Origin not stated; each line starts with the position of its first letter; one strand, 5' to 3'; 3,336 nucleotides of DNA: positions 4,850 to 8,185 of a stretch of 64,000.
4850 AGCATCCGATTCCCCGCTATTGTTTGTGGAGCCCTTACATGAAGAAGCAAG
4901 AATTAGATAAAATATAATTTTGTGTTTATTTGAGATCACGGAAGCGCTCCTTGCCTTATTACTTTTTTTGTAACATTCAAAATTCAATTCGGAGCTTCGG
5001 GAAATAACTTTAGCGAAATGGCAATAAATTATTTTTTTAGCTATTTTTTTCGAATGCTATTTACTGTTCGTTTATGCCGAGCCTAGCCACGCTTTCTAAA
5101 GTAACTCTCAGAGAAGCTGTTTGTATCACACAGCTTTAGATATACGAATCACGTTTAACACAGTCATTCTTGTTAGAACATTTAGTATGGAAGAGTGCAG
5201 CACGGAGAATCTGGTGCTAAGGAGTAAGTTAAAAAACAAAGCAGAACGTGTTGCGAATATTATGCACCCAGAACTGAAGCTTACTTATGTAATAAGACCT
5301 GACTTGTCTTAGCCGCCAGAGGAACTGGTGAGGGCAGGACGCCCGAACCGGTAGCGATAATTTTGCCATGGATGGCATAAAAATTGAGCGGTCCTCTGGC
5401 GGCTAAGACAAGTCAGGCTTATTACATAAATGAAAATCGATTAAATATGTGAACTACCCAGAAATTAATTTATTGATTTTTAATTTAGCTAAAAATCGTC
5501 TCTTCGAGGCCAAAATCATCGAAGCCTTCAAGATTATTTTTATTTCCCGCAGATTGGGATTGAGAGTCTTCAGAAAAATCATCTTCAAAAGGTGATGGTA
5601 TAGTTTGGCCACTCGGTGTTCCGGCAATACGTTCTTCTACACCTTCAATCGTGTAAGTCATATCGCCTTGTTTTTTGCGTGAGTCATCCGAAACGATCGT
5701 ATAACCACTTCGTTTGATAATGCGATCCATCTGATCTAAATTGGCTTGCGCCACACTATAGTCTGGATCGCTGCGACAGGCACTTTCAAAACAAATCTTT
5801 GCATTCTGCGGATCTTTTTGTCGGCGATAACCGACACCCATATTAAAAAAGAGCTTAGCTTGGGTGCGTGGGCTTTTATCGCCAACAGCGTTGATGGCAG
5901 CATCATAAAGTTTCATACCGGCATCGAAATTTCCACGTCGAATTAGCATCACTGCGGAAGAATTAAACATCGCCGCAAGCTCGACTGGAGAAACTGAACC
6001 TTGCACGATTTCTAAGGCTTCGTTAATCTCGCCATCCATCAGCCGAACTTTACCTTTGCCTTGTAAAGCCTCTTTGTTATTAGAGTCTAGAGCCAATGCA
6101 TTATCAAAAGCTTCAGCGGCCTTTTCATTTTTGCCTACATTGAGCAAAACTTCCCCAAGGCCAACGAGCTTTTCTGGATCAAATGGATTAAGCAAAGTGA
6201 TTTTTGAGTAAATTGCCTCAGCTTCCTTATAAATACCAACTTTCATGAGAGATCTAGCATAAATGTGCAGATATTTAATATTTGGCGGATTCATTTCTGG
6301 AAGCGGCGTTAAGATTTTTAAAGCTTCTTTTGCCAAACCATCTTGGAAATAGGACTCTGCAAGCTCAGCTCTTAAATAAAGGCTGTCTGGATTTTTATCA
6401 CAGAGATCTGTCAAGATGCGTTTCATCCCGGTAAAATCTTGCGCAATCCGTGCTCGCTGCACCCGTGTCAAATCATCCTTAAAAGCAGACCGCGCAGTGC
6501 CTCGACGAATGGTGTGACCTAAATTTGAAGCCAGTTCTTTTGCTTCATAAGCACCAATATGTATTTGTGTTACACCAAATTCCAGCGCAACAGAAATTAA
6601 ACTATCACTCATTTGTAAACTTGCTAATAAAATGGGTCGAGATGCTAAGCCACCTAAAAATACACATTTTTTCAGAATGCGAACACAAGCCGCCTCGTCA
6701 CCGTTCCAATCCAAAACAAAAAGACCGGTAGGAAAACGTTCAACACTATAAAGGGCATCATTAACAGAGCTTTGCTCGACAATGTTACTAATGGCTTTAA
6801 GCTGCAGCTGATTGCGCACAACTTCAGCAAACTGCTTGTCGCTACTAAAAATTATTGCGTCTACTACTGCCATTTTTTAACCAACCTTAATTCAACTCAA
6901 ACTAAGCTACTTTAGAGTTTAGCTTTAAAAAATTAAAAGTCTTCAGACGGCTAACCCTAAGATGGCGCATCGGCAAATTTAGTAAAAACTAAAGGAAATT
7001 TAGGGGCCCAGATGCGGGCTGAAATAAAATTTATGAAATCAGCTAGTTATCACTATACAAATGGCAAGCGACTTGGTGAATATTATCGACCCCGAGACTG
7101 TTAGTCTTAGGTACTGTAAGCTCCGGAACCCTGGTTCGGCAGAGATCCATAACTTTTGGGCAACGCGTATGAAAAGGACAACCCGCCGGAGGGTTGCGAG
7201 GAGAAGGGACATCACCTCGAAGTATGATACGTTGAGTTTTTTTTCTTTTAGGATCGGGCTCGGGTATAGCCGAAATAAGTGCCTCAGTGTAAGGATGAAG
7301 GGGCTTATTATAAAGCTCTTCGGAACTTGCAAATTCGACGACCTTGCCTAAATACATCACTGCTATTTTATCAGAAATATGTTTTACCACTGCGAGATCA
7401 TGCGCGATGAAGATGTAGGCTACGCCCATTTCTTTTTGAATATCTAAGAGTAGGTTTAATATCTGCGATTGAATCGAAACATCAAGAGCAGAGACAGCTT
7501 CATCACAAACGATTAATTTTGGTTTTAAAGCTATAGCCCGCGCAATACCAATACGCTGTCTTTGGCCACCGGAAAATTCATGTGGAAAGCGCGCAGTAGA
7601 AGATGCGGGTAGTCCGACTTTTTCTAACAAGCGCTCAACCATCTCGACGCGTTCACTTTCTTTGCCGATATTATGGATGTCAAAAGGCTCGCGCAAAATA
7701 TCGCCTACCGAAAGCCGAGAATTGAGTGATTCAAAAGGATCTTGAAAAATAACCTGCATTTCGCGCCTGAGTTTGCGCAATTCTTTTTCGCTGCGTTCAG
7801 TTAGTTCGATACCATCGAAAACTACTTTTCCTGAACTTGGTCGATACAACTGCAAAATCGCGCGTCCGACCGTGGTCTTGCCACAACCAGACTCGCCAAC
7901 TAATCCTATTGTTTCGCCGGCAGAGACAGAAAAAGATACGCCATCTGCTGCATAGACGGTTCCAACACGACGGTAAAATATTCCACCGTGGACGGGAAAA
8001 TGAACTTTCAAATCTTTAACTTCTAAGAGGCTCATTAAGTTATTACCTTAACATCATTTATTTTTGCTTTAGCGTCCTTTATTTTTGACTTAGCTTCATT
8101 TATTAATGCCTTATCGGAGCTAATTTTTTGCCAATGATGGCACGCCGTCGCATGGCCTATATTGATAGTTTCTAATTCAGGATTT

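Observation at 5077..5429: A composite unit of about 350 nt (motif D, ~168-nt hairpin-rich spacer, family A element) is duplicated at two loci, with very uneven conservation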

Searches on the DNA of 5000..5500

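Call 7: search_rna_families(source=window, start=5000, end=5500, threshold=evalue, max_evalue=1, show_alignments=3)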
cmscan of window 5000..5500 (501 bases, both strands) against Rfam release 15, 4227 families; matches with E-value up to 1: 3.
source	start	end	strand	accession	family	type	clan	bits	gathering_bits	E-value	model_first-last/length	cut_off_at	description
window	5286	5428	+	RF01731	TwoAYGGAY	Cis-reg;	CL00106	43.3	43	9.4e-06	1-168/168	no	TwoAYGGAY RNA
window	5291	5423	+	RF03668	mir-1788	Gene; miRNA;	-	32.4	57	2.5e-05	1-77/77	no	mir-1788 microRNA precursor family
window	5027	5075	-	RF01726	SAM-II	Cis-reg; riboswitch;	-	18.2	44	0.7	1-60/60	no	SAM-II riboswitch aptamer (SAM-II long loop)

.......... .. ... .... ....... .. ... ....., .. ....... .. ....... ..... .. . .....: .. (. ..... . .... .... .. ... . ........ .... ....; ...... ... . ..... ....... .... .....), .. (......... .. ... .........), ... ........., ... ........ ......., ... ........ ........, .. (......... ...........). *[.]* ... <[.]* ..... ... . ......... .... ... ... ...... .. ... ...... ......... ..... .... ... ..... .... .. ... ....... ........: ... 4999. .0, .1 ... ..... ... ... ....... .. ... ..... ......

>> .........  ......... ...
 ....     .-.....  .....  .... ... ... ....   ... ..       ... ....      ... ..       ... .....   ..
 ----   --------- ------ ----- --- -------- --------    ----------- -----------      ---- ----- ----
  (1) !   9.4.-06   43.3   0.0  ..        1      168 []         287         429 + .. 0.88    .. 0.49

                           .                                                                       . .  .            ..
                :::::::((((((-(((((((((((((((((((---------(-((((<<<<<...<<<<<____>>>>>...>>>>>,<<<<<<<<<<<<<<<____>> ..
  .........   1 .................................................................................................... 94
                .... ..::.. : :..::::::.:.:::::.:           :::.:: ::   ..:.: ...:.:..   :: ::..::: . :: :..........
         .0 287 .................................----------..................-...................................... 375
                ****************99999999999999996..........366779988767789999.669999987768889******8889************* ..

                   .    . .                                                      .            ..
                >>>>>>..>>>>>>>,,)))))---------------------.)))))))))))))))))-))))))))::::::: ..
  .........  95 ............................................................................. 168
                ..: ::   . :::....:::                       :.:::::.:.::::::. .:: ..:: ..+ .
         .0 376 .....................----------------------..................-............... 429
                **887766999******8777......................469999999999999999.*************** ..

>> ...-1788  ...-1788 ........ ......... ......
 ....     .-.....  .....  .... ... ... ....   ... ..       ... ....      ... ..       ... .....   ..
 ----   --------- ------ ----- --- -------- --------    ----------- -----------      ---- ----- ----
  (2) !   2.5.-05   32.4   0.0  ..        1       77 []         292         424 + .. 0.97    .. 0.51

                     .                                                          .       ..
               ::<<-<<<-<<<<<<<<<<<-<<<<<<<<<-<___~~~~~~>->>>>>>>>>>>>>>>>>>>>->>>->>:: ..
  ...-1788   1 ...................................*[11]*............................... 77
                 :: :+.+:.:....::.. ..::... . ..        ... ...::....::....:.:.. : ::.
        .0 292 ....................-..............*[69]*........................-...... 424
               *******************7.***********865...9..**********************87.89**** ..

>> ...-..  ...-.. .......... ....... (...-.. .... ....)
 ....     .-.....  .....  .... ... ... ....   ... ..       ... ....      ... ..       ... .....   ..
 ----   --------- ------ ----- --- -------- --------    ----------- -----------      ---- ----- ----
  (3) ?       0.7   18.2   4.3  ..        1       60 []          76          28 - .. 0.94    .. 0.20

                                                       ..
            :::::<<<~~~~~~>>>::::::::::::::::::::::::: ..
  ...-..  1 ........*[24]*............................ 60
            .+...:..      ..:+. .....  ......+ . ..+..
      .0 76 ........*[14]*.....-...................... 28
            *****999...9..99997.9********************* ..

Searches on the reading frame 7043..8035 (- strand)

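Call 11: search_protein_families(library=ncbifam, proteins=[window:7043-8035:-])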
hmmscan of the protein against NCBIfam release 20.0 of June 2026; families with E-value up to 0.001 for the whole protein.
window:7043-8035:- (330 aa): 188 families (the best 25 are shown)
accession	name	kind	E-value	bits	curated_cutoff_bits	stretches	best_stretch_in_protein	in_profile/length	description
NF011659.0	PRK15079.1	equivalog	2.1e-119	398.2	540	1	3-311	11-323/334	murein tripeptide/oligopeptide ABC transporter ATP binding protein OppF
NF008453.0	PRK11308.1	subfamily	2.4e-116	388.6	408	1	2-313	11-320/334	dipeptide ABC transporter ATP-binding protein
NF043071.1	DppF_dipep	equivalog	7e-101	337.9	660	1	2-308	12-316/331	dipeptide ABC transporter ATP-binding subunit DppF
NF007613.0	PRK10261.1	equivalog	1.4e-100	337.5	1077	1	3-278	313-588/623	glutathione ABC transporter ATP-binding protein GsiA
NF043078.1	MMSYN1_0168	equivalog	1.4e-90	304.8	800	3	122-270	462-610/649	oligopeptide ABC transporter ATP-binding protein OppF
NF011713.0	PRK15134.1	equivalog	3.5e-77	260.2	834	1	2-254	274-526/529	microcin C ABC transporter ATP-binding protein YejF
TIGR02769.1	nickel_nikE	equivalog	6.7e-75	252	332.55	1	2-267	1-263/265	nickel import ATP-binding protein NikE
NF007010.1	PRK09473.1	subfamily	1.1e-72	244.4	575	1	3-308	1-302/318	oligopeptide ABC transporter ATP-binding protein OppD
NF008246.0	PRK11022.1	equivalog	8.8e-72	241.9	541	1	1-309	1-307/326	dipeptide ABC transporter ATP-binding protein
NF007739.0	PRK10419.1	subfamily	1.6e-66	224.6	354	1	1-268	1-265/268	nickel ABC transporter ATP-binding protein NikE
NF043079.1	MMSYN1_0167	equivalog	2.2e-61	208.3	740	2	81-292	295-507/561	oligopeptide ABC transporter ATP-binding protein OppD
NF011692.0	PRK15112.1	equivalog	1e-58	199.1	452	1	2-256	4-253/269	putrescine export ABC transporter ATP-binding protein SapF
NF047576.1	opine_ATP_CntF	equivalog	1.1e-53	182.1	385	1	31-256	21-252/264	staphylopine uptake ABC transporter ATP-binding protein CntF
NF047578.1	opine_ATP_CntD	equivalog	1.2e-53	182.1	380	1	31-256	21-252/266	staphylopine uptake ABC transporter ATP-binding protein CntD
TIGR02314.1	ABC_MetN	equivalog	3.3e-51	174.3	499.7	1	19-254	10-241/343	methionine ABC transporter ATP-binding protein MetN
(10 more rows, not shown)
